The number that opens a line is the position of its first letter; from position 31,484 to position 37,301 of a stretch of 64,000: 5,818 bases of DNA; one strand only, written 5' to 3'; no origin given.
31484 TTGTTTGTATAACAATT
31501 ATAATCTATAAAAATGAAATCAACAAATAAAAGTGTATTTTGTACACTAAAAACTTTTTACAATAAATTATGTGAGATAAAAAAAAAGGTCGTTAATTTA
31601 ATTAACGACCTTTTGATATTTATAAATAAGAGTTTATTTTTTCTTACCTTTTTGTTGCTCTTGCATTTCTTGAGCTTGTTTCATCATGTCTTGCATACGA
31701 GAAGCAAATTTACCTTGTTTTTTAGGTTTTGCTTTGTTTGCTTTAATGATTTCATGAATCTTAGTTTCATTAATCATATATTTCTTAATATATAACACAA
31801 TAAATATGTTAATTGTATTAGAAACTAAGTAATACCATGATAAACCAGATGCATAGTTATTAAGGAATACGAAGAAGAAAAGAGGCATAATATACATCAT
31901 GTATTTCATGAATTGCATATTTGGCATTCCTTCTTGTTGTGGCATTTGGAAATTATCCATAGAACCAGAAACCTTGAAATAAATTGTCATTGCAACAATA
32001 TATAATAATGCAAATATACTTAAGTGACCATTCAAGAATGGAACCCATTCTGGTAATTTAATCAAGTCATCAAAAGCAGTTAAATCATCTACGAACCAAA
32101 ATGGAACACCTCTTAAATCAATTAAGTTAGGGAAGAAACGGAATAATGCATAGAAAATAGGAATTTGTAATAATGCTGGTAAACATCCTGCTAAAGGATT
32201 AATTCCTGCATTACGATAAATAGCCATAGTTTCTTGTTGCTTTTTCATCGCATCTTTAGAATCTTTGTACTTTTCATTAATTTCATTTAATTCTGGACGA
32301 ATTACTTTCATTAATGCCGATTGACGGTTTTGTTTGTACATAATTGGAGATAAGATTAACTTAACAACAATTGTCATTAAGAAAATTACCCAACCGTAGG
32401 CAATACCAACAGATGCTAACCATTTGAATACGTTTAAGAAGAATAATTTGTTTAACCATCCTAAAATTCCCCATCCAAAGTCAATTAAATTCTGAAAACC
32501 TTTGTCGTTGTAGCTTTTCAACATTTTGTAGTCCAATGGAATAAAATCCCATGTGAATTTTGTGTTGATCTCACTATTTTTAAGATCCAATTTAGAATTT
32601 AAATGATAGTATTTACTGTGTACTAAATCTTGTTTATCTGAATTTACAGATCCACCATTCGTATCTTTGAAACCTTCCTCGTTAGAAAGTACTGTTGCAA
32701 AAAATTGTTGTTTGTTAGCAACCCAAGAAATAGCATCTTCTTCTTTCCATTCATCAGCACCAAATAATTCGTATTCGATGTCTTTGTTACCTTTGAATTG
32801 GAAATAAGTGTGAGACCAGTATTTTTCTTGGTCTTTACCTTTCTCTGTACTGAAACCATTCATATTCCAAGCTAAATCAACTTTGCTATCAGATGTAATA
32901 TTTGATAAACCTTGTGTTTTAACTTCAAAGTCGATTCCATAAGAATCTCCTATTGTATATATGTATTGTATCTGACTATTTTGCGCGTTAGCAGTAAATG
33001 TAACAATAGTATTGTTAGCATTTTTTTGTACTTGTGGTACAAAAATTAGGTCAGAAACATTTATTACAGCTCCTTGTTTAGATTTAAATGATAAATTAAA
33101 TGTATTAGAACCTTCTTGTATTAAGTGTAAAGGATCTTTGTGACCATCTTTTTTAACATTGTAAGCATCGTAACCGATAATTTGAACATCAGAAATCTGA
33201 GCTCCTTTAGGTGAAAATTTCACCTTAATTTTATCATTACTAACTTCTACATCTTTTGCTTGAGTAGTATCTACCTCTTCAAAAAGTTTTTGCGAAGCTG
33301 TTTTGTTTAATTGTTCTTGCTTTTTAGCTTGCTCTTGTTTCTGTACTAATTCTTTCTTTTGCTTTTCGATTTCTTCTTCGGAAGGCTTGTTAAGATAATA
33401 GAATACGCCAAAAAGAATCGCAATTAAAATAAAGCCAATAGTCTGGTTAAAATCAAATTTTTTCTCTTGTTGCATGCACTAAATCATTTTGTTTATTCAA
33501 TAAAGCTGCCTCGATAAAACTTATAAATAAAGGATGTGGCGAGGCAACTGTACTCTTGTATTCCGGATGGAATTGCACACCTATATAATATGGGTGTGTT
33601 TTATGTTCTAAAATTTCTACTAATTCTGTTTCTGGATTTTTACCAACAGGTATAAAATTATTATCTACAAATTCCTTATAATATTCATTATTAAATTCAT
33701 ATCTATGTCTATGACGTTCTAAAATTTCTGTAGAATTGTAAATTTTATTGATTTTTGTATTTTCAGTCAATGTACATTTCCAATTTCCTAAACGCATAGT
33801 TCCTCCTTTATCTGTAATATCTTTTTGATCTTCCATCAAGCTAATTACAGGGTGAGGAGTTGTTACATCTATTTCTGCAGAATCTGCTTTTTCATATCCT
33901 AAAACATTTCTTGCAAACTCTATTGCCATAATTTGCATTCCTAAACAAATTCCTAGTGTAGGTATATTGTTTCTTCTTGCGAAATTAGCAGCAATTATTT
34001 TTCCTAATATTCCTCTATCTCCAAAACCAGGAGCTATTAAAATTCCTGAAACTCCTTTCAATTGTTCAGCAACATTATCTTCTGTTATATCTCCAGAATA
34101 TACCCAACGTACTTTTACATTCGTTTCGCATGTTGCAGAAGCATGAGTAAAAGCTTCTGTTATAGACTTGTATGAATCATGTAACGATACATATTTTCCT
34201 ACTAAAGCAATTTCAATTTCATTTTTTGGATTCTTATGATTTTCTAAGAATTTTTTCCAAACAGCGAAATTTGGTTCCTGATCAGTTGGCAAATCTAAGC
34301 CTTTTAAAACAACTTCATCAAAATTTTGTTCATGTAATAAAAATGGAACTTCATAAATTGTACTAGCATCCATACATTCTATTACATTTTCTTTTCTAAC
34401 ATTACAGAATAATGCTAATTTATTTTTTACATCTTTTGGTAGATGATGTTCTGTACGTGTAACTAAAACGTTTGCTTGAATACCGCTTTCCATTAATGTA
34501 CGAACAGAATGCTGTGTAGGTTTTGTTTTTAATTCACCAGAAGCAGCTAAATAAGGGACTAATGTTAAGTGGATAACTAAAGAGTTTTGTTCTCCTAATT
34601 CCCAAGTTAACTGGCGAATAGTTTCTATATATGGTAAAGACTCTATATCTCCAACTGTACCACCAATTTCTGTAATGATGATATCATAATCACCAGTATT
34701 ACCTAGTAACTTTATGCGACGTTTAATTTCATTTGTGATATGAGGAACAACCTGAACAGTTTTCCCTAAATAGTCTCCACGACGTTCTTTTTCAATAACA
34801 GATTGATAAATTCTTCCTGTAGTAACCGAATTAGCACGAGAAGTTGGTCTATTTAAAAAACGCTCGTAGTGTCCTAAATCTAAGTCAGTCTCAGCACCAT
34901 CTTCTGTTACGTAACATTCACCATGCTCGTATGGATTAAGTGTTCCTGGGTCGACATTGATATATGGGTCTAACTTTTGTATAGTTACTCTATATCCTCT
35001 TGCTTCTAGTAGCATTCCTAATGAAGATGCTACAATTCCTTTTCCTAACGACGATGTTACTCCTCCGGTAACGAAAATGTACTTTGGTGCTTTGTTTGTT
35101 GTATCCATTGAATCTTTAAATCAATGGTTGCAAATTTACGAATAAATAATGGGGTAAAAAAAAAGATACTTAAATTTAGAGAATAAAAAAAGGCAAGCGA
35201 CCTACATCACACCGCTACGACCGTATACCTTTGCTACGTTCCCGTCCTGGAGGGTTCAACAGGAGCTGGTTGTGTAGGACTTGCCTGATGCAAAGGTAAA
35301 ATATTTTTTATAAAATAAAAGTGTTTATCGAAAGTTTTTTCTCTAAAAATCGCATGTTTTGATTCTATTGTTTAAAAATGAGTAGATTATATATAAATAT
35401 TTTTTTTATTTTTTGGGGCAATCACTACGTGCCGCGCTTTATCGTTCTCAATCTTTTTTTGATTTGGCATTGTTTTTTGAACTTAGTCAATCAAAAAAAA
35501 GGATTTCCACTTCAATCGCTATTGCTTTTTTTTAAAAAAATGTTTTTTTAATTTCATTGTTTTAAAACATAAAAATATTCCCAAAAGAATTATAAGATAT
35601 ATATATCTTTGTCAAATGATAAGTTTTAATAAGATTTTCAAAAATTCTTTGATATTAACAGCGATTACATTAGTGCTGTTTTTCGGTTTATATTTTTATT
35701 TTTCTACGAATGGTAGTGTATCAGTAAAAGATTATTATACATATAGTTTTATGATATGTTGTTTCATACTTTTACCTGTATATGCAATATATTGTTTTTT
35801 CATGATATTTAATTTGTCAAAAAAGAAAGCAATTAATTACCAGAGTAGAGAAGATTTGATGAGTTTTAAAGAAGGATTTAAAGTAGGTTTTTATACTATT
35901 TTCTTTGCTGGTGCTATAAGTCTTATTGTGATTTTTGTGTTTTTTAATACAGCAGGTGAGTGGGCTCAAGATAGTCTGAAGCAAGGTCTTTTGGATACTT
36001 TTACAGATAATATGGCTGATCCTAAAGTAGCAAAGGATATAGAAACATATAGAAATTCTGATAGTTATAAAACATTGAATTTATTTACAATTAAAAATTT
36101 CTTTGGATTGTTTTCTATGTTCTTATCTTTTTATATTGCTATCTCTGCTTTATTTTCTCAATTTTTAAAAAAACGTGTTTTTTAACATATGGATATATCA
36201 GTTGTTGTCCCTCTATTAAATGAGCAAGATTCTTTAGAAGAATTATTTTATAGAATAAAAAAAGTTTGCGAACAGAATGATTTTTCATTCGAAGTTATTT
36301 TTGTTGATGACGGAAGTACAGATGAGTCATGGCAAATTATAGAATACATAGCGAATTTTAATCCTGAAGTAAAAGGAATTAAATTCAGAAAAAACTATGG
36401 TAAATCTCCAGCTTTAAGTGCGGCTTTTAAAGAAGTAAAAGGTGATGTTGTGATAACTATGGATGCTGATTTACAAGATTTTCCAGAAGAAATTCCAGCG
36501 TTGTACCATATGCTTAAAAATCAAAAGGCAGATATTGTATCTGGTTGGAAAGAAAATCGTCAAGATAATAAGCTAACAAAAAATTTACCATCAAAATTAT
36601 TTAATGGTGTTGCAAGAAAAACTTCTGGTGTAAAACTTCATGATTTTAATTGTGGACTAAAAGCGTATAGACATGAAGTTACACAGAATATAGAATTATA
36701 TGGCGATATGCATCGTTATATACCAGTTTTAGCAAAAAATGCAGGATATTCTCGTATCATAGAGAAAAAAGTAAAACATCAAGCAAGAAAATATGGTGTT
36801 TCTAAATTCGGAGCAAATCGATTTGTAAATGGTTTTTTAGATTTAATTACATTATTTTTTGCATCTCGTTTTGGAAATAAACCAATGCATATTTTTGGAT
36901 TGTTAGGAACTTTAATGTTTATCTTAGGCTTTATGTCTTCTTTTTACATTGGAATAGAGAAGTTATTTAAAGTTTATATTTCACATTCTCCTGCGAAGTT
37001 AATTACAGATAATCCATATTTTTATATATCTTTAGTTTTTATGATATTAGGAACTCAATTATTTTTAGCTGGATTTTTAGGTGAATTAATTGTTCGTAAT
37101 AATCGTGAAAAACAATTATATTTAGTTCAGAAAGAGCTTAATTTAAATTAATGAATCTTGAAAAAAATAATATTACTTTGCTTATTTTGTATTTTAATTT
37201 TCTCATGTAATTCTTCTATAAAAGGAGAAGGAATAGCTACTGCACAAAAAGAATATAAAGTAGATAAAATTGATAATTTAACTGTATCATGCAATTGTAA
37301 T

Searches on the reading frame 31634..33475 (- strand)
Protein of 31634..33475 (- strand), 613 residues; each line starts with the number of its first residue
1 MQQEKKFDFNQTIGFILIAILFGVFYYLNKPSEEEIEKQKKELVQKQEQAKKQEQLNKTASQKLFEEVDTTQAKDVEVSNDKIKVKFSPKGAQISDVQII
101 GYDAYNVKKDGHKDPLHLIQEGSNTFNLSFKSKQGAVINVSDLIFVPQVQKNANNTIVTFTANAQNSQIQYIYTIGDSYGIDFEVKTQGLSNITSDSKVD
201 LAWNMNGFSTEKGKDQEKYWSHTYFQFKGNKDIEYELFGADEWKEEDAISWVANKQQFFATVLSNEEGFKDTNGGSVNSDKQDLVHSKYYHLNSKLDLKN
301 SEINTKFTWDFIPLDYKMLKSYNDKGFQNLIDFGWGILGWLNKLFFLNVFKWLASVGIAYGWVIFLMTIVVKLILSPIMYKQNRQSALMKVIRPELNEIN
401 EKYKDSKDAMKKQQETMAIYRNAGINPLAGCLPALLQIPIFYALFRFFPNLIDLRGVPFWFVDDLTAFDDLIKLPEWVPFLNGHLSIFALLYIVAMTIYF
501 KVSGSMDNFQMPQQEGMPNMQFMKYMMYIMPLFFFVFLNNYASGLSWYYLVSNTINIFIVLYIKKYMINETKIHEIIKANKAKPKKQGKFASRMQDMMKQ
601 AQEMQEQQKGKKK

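Call 45: search_protein_families(library=pfam, proteins=[window:31634-33475:-], max_evalue=0.0001)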
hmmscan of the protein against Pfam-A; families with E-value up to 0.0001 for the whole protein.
window:31634-33475:- (613 aa): 2 families
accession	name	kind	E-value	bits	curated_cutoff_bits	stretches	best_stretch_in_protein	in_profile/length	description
PF02096.25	60KD_IMP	-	5.7e-49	166.7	35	1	360-565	1-163/163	60Kd inner membrane protein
PF14849.12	YidC_periplas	-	2.1e-15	57.9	24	1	76-346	2-281/283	YidC periplasmic domain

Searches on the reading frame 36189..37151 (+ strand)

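Call 45: search_protein_families(library=pfam, proteins=[window:36189-37151:+], max_evalue=0.0001)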
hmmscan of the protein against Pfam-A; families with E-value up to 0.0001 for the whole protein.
window:36189-37151:+ (320 aa): 3 families
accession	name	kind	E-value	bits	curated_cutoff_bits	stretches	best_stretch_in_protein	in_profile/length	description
PF00535.33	Glycos_transf_2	-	7.4e-33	114.3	23.3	1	4-167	1-166/168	Glycosyl transferase family 2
PF13641.12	Glyco_tranf_2_3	-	2e-06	28.4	27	1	3-131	3-133/230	Glycosyltransferase like family 2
PF10111.15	Glyco_tranf_2_2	-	4.8e-06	26.7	27.3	1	4-105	1-102/276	Glycosyltransferase like family 2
